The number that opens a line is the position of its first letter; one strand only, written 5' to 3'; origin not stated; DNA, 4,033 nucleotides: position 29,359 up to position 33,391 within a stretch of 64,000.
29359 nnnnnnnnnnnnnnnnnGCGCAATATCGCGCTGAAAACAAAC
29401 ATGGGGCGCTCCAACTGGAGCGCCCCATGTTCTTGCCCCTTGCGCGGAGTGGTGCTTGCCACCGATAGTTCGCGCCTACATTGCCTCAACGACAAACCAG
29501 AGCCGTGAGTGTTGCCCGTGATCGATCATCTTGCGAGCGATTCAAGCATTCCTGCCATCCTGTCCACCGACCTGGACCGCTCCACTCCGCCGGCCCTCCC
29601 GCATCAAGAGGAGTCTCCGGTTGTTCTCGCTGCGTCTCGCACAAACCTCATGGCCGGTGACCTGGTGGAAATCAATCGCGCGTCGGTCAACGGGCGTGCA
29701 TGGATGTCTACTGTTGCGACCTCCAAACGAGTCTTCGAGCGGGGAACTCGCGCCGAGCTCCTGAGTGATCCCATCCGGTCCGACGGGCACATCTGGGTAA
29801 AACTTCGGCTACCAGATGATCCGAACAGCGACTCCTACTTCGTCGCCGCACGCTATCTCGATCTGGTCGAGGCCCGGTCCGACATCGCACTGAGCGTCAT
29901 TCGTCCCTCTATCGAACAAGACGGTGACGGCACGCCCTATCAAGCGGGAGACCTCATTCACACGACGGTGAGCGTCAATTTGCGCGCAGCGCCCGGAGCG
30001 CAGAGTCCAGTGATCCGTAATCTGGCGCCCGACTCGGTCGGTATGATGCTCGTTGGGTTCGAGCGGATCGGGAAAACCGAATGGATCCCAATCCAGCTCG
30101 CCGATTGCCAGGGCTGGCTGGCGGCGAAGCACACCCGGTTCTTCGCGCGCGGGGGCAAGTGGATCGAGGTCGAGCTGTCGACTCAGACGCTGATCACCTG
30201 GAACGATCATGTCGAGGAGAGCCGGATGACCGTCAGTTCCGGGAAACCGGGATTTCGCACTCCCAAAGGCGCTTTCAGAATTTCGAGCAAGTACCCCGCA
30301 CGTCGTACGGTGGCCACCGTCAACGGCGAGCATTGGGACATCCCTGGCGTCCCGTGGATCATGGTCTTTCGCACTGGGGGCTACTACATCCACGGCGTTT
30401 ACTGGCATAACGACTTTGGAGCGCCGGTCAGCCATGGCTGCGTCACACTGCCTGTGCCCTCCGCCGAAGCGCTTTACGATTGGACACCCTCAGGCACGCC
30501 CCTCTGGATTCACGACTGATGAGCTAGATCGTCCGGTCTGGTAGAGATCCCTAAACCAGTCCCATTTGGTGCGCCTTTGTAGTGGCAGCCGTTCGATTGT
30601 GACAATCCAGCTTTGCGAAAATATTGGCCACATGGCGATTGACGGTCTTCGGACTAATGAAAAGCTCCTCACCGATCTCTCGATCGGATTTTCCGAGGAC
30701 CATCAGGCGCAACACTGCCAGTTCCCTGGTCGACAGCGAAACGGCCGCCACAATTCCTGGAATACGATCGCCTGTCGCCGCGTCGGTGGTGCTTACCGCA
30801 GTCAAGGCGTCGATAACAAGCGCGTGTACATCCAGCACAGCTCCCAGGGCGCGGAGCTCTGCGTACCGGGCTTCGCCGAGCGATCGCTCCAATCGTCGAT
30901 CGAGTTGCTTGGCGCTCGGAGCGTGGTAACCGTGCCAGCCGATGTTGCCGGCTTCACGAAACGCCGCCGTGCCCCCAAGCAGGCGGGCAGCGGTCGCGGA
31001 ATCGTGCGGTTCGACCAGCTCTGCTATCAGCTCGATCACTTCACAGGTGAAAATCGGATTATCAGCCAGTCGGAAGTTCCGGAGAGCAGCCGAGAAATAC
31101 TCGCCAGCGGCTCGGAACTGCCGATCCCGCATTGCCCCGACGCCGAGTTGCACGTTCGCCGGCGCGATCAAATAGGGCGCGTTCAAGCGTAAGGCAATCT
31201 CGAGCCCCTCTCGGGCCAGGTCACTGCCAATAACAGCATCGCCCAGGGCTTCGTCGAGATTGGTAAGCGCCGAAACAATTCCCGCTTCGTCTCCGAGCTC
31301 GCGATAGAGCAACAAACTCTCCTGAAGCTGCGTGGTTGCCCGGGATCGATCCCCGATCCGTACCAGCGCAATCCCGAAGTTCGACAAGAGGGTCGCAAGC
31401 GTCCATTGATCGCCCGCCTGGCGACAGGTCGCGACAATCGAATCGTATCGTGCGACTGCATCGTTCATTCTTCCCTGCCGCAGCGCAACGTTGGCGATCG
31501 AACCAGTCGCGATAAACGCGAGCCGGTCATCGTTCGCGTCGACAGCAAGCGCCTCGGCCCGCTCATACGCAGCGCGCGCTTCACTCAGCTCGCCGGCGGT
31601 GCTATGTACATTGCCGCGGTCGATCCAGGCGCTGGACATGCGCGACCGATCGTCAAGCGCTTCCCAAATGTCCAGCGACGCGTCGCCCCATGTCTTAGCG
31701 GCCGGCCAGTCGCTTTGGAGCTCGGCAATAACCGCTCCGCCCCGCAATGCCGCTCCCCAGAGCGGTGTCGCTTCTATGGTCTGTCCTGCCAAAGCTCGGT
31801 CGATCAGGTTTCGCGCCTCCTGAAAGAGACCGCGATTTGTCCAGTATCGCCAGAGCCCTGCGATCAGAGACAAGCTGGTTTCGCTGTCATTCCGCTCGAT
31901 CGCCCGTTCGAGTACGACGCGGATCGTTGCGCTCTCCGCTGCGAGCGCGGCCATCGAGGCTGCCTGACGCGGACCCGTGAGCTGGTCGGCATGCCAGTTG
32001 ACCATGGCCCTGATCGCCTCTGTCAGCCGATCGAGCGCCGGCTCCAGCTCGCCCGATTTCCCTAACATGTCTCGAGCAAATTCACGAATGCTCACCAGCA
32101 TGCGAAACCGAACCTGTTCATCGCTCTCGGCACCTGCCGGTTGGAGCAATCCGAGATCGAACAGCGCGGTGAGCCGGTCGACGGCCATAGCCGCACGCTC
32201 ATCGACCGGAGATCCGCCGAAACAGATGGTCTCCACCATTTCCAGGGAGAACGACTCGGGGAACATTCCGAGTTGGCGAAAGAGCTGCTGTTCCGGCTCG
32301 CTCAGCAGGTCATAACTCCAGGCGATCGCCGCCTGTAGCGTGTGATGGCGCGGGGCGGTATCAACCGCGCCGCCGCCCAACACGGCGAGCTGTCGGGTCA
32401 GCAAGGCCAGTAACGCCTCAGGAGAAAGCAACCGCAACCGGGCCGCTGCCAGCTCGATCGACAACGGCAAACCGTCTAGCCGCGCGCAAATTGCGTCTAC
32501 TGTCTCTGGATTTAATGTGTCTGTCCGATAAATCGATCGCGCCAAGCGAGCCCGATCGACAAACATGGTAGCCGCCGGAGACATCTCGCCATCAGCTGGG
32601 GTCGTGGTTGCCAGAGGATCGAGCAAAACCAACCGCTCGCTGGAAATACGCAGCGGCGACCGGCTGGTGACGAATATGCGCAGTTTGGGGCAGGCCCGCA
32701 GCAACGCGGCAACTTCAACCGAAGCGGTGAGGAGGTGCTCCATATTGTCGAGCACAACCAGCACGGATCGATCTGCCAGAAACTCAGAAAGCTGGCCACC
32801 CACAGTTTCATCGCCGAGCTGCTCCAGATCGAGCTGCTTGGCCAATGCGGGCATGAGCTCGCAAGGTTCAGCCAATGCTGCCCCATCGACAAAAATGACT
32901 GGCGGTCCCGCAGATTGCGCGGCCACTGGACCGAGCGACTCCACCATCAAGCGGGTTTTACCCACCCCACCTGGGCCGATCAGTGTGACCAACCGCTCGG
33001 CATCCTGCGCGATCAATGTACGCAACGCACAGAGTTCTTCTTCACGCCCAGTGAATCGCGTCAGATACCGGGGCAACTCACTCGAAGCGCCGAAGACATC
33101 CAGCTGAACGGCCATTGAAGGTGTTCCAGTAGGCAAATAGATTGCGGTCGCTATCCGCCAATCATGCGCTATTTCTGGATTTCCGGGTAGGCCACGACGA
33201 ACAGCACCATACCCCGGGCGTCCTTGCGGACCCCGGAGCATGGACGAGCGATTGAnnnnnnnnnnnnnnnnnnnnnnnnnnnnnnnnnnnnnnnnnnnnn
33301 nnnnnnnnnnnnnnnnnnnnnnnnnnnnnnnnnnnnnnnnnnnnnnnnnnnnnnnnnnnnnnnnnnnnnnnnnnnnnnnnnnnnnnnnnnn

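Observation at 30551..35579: Locus A: STAND-LuxR regulator co-oriented with two secreted cupredoxin-like paralogs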

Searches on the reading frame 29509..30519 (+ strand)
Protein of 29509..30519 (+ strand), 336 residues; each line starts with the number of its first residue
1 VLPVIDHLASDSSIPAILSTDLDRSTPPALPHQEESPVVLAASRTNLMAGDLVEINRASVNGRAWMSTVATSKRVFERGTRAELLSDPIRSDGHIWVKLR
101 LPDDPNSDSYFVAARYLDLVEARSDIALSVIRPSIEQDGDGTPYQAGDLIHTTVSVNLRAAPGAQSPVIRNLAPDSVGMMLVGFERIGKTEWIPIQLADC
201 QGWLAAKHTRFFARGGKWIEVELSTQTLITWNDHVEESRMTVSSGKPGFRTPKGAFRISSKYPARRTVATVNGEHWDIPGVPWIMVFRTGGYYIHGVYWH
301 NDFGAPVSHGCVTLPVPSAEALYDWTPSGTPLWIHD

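Call 64: search_protein_families(library=pfam, proteins=[window:29509-30519:+], max_evalue=0.001)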
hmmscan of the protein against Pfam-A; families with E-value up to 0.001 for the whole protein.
window:29509-30519:+ (336 aa): 2 families
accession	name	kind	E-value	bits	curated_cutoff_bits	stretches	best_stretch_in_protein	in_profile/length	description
PF03734.19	YkuD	-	3.9e-21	76.6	23.4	1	217-334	2-146/146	L,D-transpeptidase catalytic domain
PF08239.17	SH3_3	-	0.0008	20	27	0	155-206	2-50/54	Bacterial SH3 domain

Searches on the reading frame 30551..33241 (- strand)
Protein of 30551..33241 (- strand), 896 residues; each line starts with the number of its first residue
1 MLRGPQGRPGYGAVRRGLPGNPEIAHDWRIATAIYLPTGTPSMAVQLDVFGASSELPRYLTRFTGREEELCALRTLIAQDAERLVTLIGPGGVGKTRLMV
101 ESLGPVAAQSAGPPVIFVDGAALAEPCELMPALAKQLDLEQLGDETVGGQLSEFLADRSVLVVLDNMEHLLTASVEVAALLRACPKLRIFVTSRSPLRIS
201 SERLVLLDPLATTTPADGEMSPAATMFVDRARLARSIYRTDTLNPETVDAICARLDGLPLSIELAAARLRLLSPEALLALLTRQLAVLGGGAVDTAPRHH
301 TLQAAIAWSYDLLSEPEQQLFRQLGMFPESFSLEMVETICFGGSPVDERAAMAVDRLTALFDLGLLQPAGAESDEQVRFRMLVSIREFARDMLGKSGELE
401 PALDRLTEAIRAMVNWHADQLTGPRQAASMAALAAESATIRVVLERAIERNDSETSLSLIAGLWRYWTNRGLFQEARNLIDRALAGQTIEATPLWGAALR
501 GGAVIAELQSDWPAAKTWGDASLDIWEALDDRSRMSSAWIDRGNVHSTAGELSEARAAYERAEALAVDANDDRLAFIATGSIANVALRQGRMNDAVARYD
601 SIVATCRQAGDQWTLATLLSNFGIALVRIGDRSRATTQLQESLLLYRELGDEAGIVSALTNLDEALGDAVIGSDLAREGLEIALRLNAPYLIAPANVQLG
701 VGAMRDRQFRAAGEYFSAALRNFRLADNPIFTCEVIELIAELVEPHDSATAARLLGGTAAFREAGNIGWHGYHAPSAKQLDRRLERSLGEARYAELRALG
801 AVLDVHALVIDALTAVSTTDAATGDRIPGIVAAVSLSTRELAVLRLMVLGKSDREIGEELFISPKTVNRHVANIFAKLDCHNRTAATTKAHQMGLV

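Call 4: search_protein_families(library=pfam, proteins=[window:30551-33241:-], max_evalue=1)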
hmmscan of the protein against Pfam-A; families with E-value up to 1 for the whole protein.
window:30551-33241:- (896 aa): 19 families
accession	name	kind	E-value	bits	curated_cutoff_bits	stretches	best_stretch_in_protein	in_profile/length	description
PF00196.25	GerE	-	2e-18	66.2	23.5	1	835-889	2-56/57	Bacterial regulatory proteins, luxR family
PF13424.12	TPR_12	-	3.4e-15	56.4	30.1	2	578-647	5-76/77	Tetratricopeptide repeat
PF13401.12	AAA_22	-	7.3e-09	36.5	27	1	81-187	4-110/130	AAA domain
PF07719.23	TPR_2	-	2.1e-07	31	27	1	538-565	3-30/34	Tetratricopeptide repeat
PF13191.12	AAA_16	-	7.5e-06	27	32.6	1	62-181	1-156/167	AAA ATPase domain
PF13432.12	TPR_16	-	2.1e-05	25.3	32.7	1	541-604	2-59/65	Tetratricopeptide repeat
PF13374.12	TPR_10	-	5.5e-05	23.5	27.5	1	615-649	1-35/42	Tetratricopeptide repeat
PF13481.12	AAA_25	-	0.00027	21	27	1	74-235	23-177/195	AAA domain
PF00515.34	TPR_1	-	0.0006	20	27.8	1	537-562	2-27/34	Tetratricopeptide repeat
PF00931.28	NB-ARC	-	0.00068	19.4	23.5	1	75-195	11-137/248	NB-ARC domain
PF17874.7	TPR_MalT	-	0.0023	17.7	45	1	542-649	46-155/336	MalT-like TPR region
PF01637.24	ATPase_2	-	0.0025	18.1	33.2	1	63-104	1-42/225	ATPase domain predominantly from Archaea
PF08281.18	Sigma70_r4_2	-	0.0095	16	25.7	1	835-878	10-54/54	Sigma-70, region 4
PF23947.1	DUF7281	-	0.013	15.5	27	1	633-697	60-125/183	Domain of unknown function (DUF7281)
PF13384.12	HTH_23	-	0.029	14.6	24.6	1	838-871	6-38/50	Homeodomain-like domain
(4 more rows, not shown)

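Call 5: search_protein_families(library=ncbifam, proteins=[window:30551-33241:-], max_evalue=1)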
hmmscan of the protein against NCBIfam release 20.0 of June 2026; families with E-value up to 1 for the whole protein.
window:30551-33241:- (896 aa): 33 families (the best 25 are shown)
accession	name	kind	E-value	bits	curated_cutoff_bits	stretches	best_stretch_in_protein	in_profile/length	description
NF041717.1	HaaA_phane_TPR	equivalog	4.9e-19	68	1125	2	497-686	673-861/882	cyclophane-containing RiPP biosynthesis TPR protein HaaT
NF047785.1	respo_reg_MadR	equivalog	6.5e-13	48.5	300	1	834-896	147-209/209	MadR family response regulator transcription factor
NF003420.0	PRK04841.1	equivalog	8.9e-12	43.8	537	2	826-893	829-896/903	HTH-type transcriptional regulator MalT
TIGR03020.2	EpsA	equivalog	7.4e-11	42.2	170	1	832-892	187-247/247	XrtB/PEP-CTERM-associated transcriptional regulator EpsA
NF052366.1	photon_PedR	equivalog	1e-10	41.6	120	1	835-894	2-61/74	photosynthetic electron transport-dependent transcriptional regulator PedR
NF007505.1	PRK10100.1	equivalog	1.8e-09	37.6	250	1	833-891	142-200/204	biofilm master transcriptional regulator CsgD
NF007403.0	PRK09935.1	equivalog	2.1e-09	37.3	271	1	832-882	146-196/210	fimbria biosynthesis transcriptional regulator FimZ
NF041232.1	BagY_FevT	exception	2.5e-09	36.5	700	1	814-884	275-345/367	LuxR family transcriptional regulator BagY/FevT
NF011896.0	PRK15369.1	equivalog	5.9e-09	35.8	242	1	835-895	149-209/211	two component system response regulator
NF053617.1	SARPRegAfsRStmc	equivalog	2.2e-08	32.5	1430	2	54-651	289-851/986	SARP-family global regulator AfsR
NF047403.1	TransRegVisR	equivalog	4.3e-07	29.6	300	1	802-895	131-218/220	transcriptional regulator VisR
NF006900.1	PRK09390.1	equivalog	6e-07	29.2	255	1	830-882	136-189/203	response regulator FixJ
NF052445.1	RespRegMctR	equivalog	8.1e-07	28.7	300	1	833-885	142-193/205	two-component system response regulator MctR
NF007419.0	PRK09958.1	equivalog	2.2e-06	27.4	251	1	835-887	143-195/204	acid-sensing system DNA-binding response regulator EvgA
NF007018.1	PRK09483.1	equivalog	9.8e-06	25.4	280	1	835-895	148-208/217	UvrY/SirA/GacA family response regulator transcription factor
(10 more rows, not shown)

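Call 72: find_related_loci(query=A9, collection=metagenome_contigs, flank=4000)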
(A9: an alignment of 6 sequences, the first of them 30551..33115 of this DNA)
Query A9 (854 aa) in metagenome_contigs; peptide patterns used: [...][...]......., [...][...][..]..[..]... (x = any residue, [..] = any of these).
600 stretches matched a pattern (row limit reached: there are more); 539 encode a relative of the query (tblastn E <= 1e-3); the best 80 are kept; 80 distinct loci.
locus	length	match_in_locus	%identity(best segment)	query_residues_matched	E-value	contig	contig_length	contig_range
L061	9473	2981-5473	32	11-854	2e-97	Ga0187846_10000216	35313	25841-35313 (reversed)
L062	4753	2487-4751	32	12-840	5e-87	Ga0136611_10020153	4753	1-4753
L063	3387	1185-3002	37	12-620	2e-87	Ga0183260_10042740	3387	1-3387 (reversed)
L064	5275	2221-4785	33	15-854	4e-85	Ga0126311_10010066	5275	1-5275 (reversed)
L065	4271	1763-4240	31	14-854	4e-85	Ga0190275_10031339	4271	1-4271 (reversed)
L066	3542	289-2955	32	15-854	4e-85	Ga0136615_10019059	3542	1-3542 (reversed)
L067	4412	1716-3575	36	14-640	5e-82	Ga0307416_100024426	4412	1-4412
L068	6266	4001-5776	37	19-612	5e-81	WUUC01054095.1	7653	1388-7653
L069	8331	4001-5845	36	11-620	5e-81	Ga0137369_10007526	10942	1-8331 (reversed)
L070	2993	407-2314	33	10-684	9e-81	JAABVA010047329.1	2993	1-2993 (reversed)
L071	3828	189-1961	35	9-608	8e-79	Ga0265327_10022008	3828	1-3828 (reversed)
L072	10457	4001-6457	31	11-851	4e-78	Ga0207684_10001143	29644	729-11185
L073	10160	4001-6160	34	10-721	3e-77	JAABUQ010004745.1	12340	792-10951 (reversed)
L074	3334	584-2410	36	10-620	9e-78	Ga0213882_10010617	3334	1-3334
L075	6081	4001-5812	34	12-617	9e-76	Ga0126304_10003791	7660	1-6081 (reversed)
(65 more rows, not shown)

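Call 75: list_cluster_members(proteins=[P0001, P0215, window:30551-33115:-])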
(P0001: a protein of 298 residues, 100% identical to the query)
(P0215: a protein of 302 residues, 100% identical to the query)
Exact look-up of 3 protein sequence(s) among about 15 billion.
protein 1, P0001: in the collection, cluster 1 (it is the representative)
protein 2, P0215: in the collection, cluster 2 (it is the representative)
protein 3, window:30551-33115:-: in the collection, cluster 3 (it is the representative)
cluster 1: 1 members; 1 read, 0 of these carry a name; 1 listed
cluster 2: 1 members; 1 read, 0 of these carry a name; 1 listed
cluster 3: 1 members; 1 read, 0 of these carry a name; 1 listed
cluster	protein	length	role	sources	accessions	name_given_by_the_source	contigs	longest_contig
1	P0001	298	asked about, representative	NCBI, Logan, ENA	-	-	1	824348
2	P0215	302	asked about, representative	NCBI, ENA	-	-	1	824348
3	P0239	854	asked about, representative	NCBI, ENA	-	-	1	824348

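Call 76: search_protein_families(library=padloc, proteins=[window:30551-33115:-], max_evalue=0.001)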
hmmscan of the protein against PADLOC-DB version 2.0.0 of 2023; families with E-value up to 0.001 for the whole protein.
window:30551-33115:- (854 aa): 2 families
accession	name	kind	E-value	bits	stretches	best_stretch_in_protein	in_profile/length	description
PDLC01169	TPR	-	2.1e-06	25.3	1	456-554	111-208/252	TPR repeats containing protein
PDLC01851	CARF3--CARF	-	6.9e-06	23.7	1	793-845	209-261/279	-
